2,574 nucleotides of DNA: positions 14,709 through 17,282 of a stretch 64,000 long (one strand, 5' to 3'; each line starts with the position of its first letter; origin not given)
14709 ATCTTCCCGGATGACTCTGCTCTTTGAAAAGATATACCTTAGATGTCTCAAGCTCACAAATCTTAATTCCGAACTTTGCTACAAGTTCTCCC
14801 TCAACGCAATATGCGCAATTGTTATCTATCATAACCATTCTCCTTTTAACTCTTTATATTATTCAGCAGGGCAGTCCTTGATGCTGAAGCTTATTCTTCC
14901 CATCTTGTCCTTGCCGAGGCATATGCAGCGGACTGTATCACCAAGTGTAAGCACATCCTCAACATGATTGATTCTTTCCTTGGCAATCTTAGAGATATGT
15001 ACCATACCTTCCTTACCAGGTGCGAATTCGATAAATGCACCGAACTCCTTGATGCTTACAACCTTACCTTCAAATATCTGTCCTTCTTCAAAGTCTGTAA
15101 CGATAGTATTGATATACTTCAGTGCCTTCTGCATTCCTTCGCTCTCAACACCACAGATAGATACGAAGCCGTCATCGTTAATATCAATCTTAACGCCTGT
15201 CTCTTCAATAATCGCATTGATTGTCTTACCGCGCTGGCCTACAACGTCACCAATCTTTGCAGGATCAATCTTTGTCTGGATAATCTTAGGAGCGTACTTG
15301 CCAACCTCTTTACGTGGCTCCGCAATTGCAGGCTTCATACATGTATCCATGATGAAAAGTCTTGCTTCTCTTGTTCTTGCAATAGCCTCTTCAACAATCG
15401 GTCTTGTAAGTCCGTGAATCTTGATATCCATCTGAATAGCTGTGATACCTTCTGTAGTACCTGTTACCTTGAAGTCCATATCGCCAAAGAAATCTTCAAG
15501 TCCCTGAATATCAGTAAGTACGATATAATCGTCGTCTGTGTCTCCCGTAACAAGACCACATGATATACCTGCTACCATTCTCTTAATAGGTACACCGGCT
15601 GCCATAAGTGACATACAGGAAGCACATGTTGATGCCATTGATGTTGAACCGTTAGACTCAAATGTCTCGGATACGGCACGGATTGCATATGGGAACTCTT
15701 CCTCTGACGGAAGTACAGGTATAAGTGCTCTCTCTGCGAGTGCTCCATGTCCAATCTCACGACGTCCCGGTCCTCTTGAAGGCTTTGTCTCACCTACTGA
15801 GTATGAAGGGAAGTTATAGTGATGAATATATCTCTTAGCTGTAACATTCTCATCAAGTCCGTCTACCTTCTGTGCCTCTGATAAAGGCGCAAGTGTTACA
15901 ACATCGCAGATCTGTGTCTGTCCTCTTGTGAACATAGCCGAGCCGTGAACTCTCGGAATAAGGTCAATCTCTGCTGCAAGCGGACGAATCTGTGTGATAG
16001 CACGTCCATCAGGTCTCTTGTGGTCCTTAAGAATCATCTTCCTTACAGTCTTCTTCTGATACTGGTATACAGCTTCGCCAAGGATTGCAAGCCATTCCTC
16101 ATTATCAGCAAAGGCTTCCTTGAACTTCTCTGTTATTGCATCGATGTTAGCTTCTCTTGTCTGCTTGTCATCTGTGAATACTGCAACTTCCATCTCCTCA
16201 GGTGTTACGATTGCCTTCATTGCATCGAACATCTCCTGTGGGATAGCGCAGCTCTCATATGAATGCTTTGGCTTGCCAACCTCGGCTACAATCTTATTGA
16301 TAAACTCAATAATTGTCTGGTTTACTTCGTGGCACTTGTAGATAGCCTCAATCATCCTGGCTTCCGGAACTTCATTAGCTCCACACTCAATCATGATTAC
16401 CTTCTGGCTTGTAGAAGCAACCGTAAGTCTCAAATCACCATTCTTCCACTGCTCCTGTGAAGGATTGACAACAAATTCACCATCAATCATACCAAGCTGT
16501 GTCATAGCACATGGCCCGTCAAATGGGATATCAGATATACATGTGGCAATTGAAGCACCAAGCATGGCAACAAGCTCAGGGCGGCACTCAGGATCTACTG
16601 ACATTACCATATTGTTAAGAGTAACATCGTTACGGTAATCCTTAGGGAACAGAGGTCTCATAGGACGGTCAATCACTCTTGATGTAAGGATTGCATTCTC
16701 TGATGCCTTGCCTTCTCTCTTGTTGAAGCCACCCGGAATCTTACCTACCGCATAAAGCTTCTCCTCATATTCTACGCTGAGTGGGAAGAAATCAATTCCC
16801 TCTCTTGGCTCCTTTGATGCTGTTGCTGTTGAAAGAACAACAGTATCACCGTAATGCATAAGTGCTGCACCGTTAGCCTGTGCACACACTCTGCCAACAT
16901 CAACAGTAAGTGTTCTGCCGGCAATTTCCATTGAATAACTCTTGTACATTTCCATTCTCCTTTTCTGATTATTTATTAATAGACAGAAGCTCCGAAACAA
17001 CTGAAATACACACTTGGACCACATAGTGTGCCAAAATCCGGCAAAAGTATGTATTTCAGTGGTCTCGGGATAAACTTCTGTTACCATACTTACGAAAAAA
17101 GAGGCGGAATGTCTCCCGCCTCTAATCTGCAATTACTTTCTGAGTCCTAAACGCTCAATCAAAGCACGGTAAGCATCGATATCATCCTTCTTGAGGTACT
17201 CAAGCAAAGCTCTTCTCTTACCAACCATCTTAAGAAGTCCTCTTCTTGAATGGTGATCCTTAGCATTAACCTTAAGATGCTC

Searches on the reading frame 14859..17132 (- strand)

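Call 87: search_protein_families(library=pfam, proteins=[window:14859-17132:-], max_evalue=0.00001)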
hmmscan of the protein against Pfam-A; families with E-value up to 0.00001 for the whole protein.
window:14859-17132:- (757 aa): 5 families
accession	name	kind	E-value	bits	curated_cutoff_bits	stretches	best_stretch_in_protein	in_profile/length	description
PF01138.27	RNase_PH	-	1.6e-49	168.1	25.5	2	72-203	2-130/130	3' exoribonuclease family, domain 1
PF03725.20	RNase_PH_C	-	5.9e-17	61.8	20.8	1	210-264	5-61/67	3' exoribonuclease family, domain 2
PF00575.29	S1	-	1.4e-14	54.7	22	1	681-752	2-74/74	S1 RNA binding domain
PF03726.19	PNPase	-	1.3e-11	45.3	24.6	1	312-377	12-80/81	Polyribonucleotide nucleotidyltransferase, RNA binding domain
PF00013.35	KH_1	-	5.2e-10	39.4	21.5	1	619-675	3-65/66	KH domain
